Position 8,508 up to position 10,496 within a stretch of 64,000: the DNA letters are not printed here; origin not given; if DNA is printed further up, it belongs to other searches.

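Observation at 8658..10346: Radial-spoke-head-like gene: a flagellar-apparatus marker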

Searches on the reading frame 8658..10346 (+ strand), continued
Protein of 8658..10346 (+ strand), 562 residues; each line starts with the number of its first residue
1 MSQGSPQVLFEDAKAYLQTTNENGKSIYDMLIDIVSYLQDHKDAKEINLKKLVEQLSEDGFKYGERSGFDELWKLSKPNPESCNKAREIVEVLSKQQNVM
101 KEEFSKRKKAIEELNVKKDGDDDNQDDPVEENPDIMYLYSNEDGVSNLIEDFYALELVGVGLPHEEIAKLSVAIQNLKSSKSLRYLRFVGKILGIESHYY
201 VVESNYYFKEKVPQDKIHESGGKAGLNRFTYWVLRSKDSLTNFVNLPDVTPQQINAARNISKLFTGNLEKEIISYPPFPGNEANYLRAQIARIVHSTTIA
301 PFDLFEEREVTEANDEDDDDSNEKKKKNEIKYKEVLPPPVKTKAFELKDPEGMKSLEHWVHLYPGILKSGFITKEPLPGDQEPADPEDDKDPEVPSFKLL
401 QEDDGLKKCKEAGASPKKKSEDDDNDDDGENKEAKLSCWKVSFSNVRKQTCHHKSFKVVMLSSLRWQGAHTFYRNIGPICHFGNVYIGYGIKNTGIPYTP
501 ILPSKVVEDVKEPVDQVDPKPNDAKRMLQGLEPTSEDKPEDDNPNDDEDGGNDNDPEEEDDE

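Call 5: find_homologous_proteins(query=window:8658-10343:+, max_evalue=1e-10)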
Query window:8658-10343:+ (562 aa): 504 proteins with E <= 1e-10 among 8000 candidates; the best 120 are listed.
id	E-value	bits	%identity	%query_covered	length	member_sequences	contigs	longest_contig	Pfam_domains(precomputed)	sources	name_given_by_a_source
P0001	0.0e+0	1277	100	100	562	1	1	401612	PF04712.18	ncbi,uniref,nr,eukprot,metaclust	ncbi:hypothetical protein NAEGRDRAFT_49798 [Naegleria gruberi]|uniref:Radial spokehead-like protein 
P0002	1.5e-223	762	60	99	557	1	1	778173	PF04712.18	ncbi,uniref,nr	ncbi:hypothetical protein C9374_013368 [Naegleria lovaniensis]|uniref:Radial spokehead-like protein 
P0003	1.2e-212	726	59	96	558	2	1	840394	PF04712.18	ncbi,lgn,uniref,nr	ncbi:hypothetical protein FDP41_013542 [Naegleria fowleri]|uniref:Radial spokehead-like protein n=1 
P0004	5.2e-211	720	58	100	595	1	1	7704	PF04712.18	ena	-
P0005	3.3e-158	546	49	94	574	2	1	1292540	PF04712.18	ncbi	ncbi:hypothetical protein ABK040_008541 [Willaertia magna]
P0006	3.7e-77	279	31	94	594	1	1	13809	PF04712.18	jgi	jgi:radial spoke head protein 4A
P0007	3.0e-50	190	33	68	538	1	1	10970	PF04712.18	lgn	-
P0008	4.6e-45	173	32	69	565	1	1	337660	PF04712.18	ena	-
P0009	1.5e-44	171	38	41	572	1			PF04712.18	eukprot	eukprot:TRINITY_DN32393_c0_g1_i1.p1 TRINITY_DN32393_c0_g1~~TRINITY_DN32393_c0_g1_i1.p1 ORF type:comp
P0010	1.6e-43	168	27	90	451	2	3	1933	PF04712.18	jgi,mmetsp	mmetsp:Transcript_46318/g.100610 ORF Transcript_46318/g.100610 Transcript_46318/m.100610 type:comple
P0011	2.8e-42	163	29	86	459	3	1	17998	PF04712.18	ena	-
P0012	6.5e-42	162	28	92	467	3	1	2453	PF04712.18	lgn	-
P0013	1.1e-41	161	32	62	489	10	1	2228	PF04712.18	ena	-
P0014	1.5e-41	161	29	86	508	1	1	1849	PF04712.18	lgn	-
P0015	1.9e-41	161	33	67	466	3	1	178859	PF04712.18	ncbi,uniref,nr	ncbi:hypothetical protein SteCoe_1167 [Stentor coeruleus]|uniref:Radial spokehead-like protein n=1 T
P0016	2.0e-41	161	33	67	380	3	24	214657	PF04712.18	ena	-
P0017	3.5e-41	160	32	69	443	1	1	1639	PF04712.18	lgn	-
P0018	2.7e-40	157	29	72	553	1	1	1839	PF04712.18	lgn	-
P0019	7.2e-40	155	31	65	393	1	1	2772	PF04712.18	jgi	jgi:radial spoke head protein 4/6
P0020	7.8e-40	155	28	94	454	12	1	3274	PF04712.18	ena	-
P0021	7.8e-40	155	30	69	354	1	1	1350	PF04712.18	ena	-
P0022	1.1e-39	155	32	72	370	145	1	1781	PF04712.18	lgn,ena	-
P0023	1.5e-39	154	31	72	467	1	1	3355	PF04712.18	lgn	-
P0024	4.2e-39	153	33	67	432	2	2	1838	PF04712.18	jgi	-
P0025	1.1e-38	152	38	35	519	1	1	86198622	PF04712.18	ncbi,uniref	ncbi:radial spoke head protein 4 homolog A isoform X1 [Hoplias malabaricus]|uniref:radial spoke head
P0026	1.6e-38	151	39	33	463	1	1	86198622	PF04712.18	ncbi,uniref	ncbi:radial spoke head protein 4 homolog A isoform X2 [Hoplias malabaricus]|uniref:radial spoke head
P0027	2.5e-38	150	28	87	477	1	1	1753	PF04712.18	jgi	-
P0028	4.2e-38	150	30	68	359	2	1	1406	PF04712.18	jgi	jgi:hypothetical protein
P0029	1.4e-37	148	29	67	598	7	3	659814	PF04712.18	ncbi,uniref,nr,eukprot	ncbi:RSP4/6 / flagellar radial spoke protein [Leishmania donovani]|uniref:Flagellar_radial_spoke_pro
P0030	1.8e-37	148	30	53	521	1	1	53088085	PF04712.18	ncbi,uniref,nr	ncbi:radial spoke head protein 4 homolog A [Neoarius graeffei]|uniref:radial spoke head protein 4 ho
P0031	3.0e-37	147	30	75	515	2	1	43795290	PF04712.18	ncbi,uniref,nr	ncbi:radial spoke head protein 6 homolog A [Salvelinus namaycush]|uniref:Radial spoke head protein 6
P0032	3.1e-37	147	31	72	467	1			PF04712.18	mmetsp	mmetsp:Transcript_7086/g.12959 ORF Transcript_7086/g.12959 Transcript_7086/m.12959 type:complete len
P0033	3.5e-37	147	30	67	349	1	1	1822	PF04712.18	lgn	-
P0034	5.3e-37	146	33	61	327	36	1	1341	PF04712.18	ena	-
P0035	1.4e-36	145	32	40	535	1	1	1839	PF04712.18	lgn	-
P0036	1.5e-36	145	28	88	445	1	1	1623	PF04712.18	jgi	-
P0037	1.8e-36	144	29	75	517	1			PF04712.18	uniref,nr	uniref:radial spoke head protein 6 homolog A isoform X2 n=1 Tax=Oncorhynchus gorbuscha TaxID=8017 Re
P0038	1.9e-36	144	29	75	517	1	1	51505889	PF04712.18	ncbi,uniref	ncbi:radial spoke head protein 6 homolog A [Oncorhynchus nerka]|uniref:radial spoke head protein 6 h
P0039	3.4e-36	143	31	65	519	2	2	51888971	PF04712.18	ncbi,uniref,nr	ncbi:unnamed protein product [Coregonus sp. 'balchen']|uniref:Radial spoke head component 4A n=1 Tax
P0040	4.3e-36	143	29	64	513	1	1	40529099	PF04712.18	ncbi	ncbi:radial spoke head protein 4 homolog A [Anableps anableps]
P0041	7.0e-36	142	31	64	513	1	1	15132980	PF04712.18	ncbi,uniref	ncbi:radial spoke head protein 6 homolog A [Brachionichthys hirsutus]|uniref:radial spoke head prote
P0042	9.7e-36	142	27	87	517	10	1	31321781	PF04712.18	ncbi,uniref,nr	ncbi:radial spoke head protein 4 homolog A isoform X1 [Acanthopagrus latus]|uniref:radial spoke head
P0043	1.2e-35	142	33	60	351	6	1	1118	PF04712.18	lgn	-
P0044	1.5e-35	141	31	50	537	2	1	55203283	PF04712.18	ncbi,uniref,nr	ncbi:radial spoke head protein 6 homolog A [Megalops cyprinoides]|uniref:radial spoke head protein 6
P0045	2.5e-35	140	31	52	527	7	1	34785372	PF04712.18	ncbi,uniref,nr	ncbi:radial spoke head protein 6 homolog A isoform X1 [Pygocentrus nattereri]|uniref:Radial spoke he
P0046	3.8e-35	140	29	64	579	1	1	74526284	PF04712.18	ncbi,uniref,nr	ncbi:radial spoke head protein 6 homolog A-like [Mercenaria mercenaria]|uniref:radial spoke head pro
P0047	3.9e-35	140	30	67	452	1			PF04712.18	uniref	uniref:Uncharacterized protein n=1 Tax=Chrysotila carterae TaxID=13221 RepID=A0A7S4EYZ4_CHRCT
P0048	4.4e-35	140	34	41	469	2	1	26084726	PF04712.18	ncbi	ncbi:radial spoke head protein 4 homolog A [Clarias gariepinus]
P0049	5.0e-35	139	28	96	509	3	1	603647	PF04712.18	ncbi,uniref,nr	ncbi:hypothetical protein FDP41_004743 [Naegleria fowleri]|uniref:Radial spokehead-like protein n=1 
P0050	5.1e-35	139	32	47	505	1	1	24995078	PF04712.18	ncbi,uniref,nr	ncbi:radial spoke head protein 4 homolog A-like [Ictalurus punctatus]|uniref:Radial spoke head prote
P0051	6.2e-35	139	30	69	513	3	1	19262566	PF04712.18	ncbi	ncbi:radial spoke head protein 4 homolog A isoform 2-T2 [Spinachia spinachia]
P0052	6.7e-35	139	27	87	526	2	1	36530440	PF04712.18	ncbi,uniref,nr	ncbi:radial spoke head protein 6 homolog A [Myripristis murdjan]|uniref:radial spoke head protein 6 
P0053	8.4e-35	139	29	52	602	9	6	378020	PF04712.18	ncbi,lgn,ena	ncbi:flagellar radial spoke protein [Lotmaria passim]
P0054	8.7e-35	139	29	66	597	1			PF04712.18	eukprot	eukprot:TRINITY_DN2340_c0_g1_i1.p1 TRINITY_DN2340_c0_g1~~TRINITY_DN2340_c0_g1_i1.p1 ORF type:complet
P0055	1.3e-34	138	36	29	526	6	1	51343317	PF04712.18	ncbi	ncbi:radial spoke head protein 4 homolog A-like [Diretmus argenteus]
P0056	1.4e-34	138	30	64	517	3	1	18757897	PF04712.18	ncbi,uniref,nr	ncbi:hypothetical protein PGIGA_G00169920 [Pangasianodon gigas]|uniref:Uncharacterized protein n=1 T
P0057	1.4e-34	138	27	87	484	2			PF04712.18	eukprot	eukprot:TRINITY_DN5268_c0_g2_i1.p1 TRINITY_DN5268_c0_g2~~TRINITY_DN5268_c0_g2_i1.p1 ORF type:complet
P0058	1.6e-34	138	30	8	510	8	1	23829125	PF04712.18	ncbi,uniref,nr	ncbi:radial spoke head protein 4 homolog A-like isoform X1 [Ictalurus furcatus]|uniref:radial spoke 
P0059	1.7e-34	138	30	64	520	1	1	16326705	PF04712.18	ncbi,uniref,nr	ncbi:hypothetical protein Q5P01_026458 [Channa striata]|uniref:Radial spoke head component 4A n=1 Ta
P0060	1.8e-34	138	30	69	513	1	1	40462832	PF04712.18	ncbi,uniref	ncbi:radial spoke head protein 4 homolog A [Halichoeres trimaculatus]|uniref:radial spoke head prote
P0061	1.8e-34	138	29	64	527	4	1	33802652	PF04712.18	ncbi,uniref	ncbi:radial spoke head protein 4 homolog A isoform X1 [Brachyhypopomus gauderio]|uniref:radial spoke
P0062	2.2e-34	137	33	41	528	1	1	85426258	PF04712.18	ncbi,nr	ncbi:unnamed protein product [Schistosoma turkestanicum]|nr:unnamed protein product [Schistosoma tur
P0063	2.5e-34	137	35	33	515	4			PF04712.18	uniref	uniref:Radial spoke head component 4A n=1 Tax=Astyanax mexicanus TaxID=7994 RepID=A0A8B9JYE5_ASTMX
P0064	2.6e-34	137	35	29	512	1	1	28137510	PF04712.18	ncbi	ncbi:radial spoke head protein 4 homolog A [Aulostomus maculatus]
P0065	2.6e-34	137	32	62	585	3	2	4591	PF04712.18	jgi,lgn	jgi:radial spoke head protein 4A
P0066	2.9e-34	137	36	36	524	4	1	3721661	PF04712.18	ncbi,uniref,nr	ncbi:radial spoke head protein 4-like A [Silurus asotus]|uniref:Radial spoke head protein 4-like A n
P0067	3.0e-34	137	35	50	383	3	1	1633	PF04712.18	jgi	-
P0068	3.2e-34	137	35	41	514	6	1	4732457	PF04712.18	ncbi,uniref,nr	ncbi:radial spoke head protein 4 homolog A [Cyprinodon tularosa]|uniref:radial spoke head protein 4 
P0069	3.9e-34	137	29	72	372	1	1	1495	PF04712.18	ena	-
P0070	4.0e-34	137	34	33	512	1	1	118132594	PF04712.18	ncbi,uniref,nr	ncbi:radial spoke head protein 4 homolog A [Lampris incognitus]|uniref:radial spoke head protein 4 h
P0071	4.7e-34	136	30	70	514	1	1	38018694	PF04712.18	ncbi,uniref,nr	ncbi:radial spoke head protein 6 homolog A [Plectropomus leopardus]|uniref:radial spoke head protein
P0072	4.8e-34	136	36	30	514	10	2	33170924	PF04712.18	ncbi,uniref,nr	ncbi:radial spoke head protein 4 homolog A [Xiphophorus maculatus]|uniref:Radial spoke head componen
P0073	6.4e-34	136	40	29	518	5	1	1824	PF04712.18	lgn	-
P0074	6.4e-34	136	30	64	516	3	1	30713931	PF04712.18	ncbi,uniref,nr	ncbi:Radial spoke head protein 4-like protein A Radial spoke head-like protein 3 [Larimichthys croce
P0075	6.6e-34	136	30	66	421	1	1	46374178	PF04712.18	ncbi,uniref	ncbi:unnamed protein product [Calicophoron daubneyi]|uniref:Uncharacterized protein n=1 Tax=Calicoph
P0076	6.7e-34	136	30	68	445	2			PF04712.18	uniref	uniref:Radial spoke head component 4A n=1 Tax=Salarias fasciatus TaxID=181472 RepID=A0A672G256_SALFA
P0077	7.4e-34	136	27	92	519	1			PF04712.18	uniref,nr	uniref:Radial spoke head component 4A n=1 Tax=Monopterus albus TaxID=43700 RepID=A0A3Q3IR29_MONAL|nr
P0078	1.0e-33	135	29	64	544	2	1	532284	PF04712.18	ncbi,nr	ncbi:RSH4A protein, partial [Odontophorus gujanensis]|nr:RSH4A protein [Odontophorus gujanensis]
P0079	1.3e-33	135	28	89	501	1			PF04712.18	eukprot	eukprot:TRINITY_DN6276_c0_g1_i1.p1 TRINITY_DN6276_c0_g1~~TRINITY_DN6276_c0_g1_i1.p1 ORF type:complet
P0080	1.5e-33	135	30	64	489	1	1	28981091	PF04712.18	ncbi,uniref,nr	ncbi:hypothetical protein L3Q82_025387 [Scortum barcoo]|uniref:Uncharacterized protein n=1 Tax=Scort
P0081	1.6e-33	135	36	29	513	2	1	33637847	PF04712.18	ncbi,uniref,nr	ncbi:radial spoke head protein 6 homolog A [Micropterus dolomieu]|uniref:radial spoke head protein 6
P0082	1.6e-33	134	26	89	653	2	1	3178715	PF04712.18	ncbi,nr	ncbi:UNVERIFIED_CONTAM: hypothetical protein H355_015843 [Colinus virginianus]|nr:hypothetical prote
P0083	1.7e-33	134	30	65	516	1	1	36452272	PF04712.18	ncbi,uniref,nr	ncbi:radial spoke head protein 6 homolog A [Xyrichtys novacula]|uniref:Radial spoke head protein 6 h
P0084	1.7e-33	134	32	48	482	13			PF04712.18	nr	nr:unnamed protein product [Trichobilharzia regenti]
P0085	1.8e-33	134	28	70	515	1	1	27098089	PF04712.18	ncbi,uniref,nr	ncbi:radial spoke head protein 4 homolog A [Anoplopoma fimbria]|uniref:radial spoke head protein 4 h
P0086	2.2e-33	134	31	9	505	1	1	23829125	PF04712.18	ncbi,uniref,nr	ncbi:radial spoke head protein 4 homolog A-like isoform X1 [Ictalurus furcatus]|uniref:radial spoke 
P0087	2.3e-33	134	25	89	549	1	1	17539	PF04712.18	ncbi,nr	ncbi:RSH4A protein, partial [Todus mexicanus]|nr:RSH4A protein [Todus mexicanus]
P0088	2.4e-33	134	27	64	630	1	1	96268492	PF04712.18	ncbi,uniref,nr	ncbi:LOW QUALITY PROTEIN: radial spoke head protein 6 homolog A-like [Oxyura jamaicensis]|uniref:LOW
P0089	2.7e-33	134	33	62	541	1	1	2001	PF04712.18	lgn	-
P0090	2.9e-33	134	32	28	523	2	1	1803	PF04712.18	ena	-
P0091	2.9e-33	134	36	33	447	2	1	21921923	PF04712.18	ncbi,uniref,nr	ncbi:radial spoke head protein 6 homolog A-like [Cynoglossus semilaevis]|uniref:radial spoke head pr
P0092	3.0e-33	134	32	50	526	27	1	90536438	PF04712.18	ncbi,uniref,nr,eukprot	ncbi:radial spoke head protein 6 homolog A [Salmo salar]|uniref:Radial spoke head protein 6 homolog 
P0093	3.1e-33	134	31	55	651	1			PF04712.18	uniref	uniref:Radial spoke head component 4A n=1 Tax=Loxodonta africana TaxID=9785 RepID=G3STA5_LOXAF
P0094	3.7e-33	133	28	88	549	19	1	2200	PF04712.18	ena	-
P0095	3.8e-33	133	27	80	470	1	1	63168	PF04712.18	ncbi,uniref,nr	ncbi:radial spokehead family protein [Cystoisospora suis]|uniref:Radial spokehead family protein n=1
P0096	4.1e-33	133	35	38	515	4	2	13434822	PF04712.18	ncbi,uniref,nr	ncbi:radial spoke head protein 6 homolog A isoform X1 [Syngnathus typhle]|uniref:radial spoke head p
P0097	4.1e-33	133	29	64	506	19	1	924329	PF04712.18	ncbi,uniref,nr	ncbi:radial spoke head protein 6 homolog A [Haplochromis burtoni]|uniref:radial spoke head protein 6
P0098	5.3e-33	133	32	40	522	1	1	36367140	PF04712.18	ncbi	ncbi:hypothetical protein PO909_017439 [Leuciscus waleckii]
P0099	6.0e-33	133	27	89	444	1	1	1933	PF04712.18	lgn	-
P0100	6.1e-33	133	35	29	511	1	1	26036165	PF04712.18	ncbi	ncbi:hypothetical protein PAMP_024957 [Pampus punctatissimus]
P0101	7.6e-33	132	35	29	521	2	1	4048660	PF04712.18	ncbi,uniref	ncbi:radial spoke head protein 4 homolog A-like [Genypterus blacodes]|uniref:radial spoke head prote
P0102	1.3e-32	132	26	81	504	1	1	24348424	PF04712.18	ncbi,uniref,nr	ncbi:hypothetical protein AMELA_G00215050 [Ameiurus melas]|uniref:Uncharacterized protein n=1 Tax=Am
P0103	1.3e-32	132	25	88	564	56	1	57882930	PF04712.18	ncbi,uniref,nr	ncbi:radial spoke head protein 4 homolog A-like [Melozone crissalis]|uniref:radial spoke head protei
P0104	1.8e-32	131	30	66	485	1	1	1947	PF04712.18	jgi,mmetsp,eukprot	mmetsp:Transcript_18571/g.25740 ORF Transcript_18571/g.25740 Transcript_18571/m.25740 type:complete 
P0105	1.9e-32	131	36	27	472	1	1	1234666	PF04712.18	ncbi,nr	ncbi:RSH4A protein, partial [Atractosteus spatula]|nr:RSH4A protein [Atractosteus spatula]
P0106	1.9e-32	131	35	29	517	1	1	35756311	PF04712.18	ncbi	ncbi:radial spoke head protein 4 homolog A [Tautogolabrus adspersus]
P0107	2.0e-32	131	31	64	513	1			PF04712.18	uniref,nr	uniref:radial spoke head protein 6 homolog A n=1 Tax=Scatophagus argus TaxID=75038 RepID=UPI001ED7F3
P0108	2.2e-32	131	27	89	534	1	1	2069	PF04712.18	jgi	jgi:radial spoke head protein 4A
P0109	2.2e-32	131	35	35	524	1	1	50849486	PF04712.18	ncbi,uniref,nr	ncbi:radial spoke head protein 6 homolog A [Esox lucius]|uniref:Radial spoke head component 4A n=1 T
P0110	2.3e-32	131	32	69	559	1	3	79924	PF04712.18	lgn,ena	-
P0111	2.6e-32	131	38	29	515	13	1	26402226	PF04712.18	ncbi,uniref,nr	ncbi:radial spoke head protein 4 homolog A [Hippocampus zosterae]|uniref:radial spoke head protein 4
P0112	2.6e-32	131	32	61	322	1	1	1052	PF04712.18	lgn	-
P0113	2.6e-32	131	31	51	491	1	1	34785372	PF04712.18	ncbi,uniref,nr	ncbi:radial spoke head protein 6 homolog A isoform X2 [Pygocentrus nattereri]|uniref:radial spoke he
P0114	2.9e-32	130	37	29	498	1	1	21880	PF04712.18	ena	-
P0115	2.9e-32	130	33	62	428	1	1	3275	PF04712.18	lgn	-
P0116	3.0e-32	130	25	88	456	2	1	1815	PF04712.18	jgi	-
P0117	3.6e-32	130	34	35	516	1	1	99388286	PF04712.18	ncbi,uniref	ncbi:radial spoke head protein 4 homolog A [Salminus brasiliensis]|uniref:radial spoke head protein 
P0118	3.7e-32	130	27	90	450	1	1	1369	PF04712.18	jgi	-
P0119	4.0e-32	130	25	88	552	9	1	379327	PF04712.18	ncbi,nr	ncbi:RSH4A protein, partial [Crypturellus undulatus]|nr:RSH4A protein [Crypturellus undulatus]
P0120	4.9e-32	130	33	30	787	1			PF04712.18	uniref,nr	uniref:(California timema) hypothetical protein n=1 Tax=Timema californicum TaxID=61474 RepID=A0A7R9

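Call 6: find_encoding_contigs(protein=P0001, flank=10000, max_places=3)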
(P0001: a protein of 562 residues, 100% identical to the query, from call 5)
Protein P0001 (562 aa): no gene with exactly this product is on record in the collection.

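Call 19: list_cluster_members(proteins=[window:8658-10343:+, window:4923-8042:-, window:10365-13886:-])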
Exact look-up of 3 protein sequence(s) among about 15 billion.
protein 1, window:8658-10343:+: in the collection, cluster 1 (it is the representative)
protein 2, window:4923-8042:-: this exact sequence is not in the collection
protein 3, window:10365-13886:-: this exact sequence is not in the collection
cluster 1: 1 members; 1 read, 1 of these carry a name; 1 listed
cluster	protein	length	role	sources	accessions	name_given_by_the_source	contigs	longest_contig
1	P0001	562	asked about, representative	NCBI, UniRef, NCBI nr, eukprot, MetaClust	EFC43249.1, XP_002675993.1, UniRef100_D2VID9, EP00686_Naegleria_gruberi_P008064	hypothetical protein NAEGRDRAFT_49798 [Naegleria gruberi] | Radial spokehead-like protein n=1 Tax=Naegleria gruberi TaxID=5762 RepID=D2VID9_NAEGR | uncharacterized protein NAEGRDRAFT_49798 [Naegleria gruberi]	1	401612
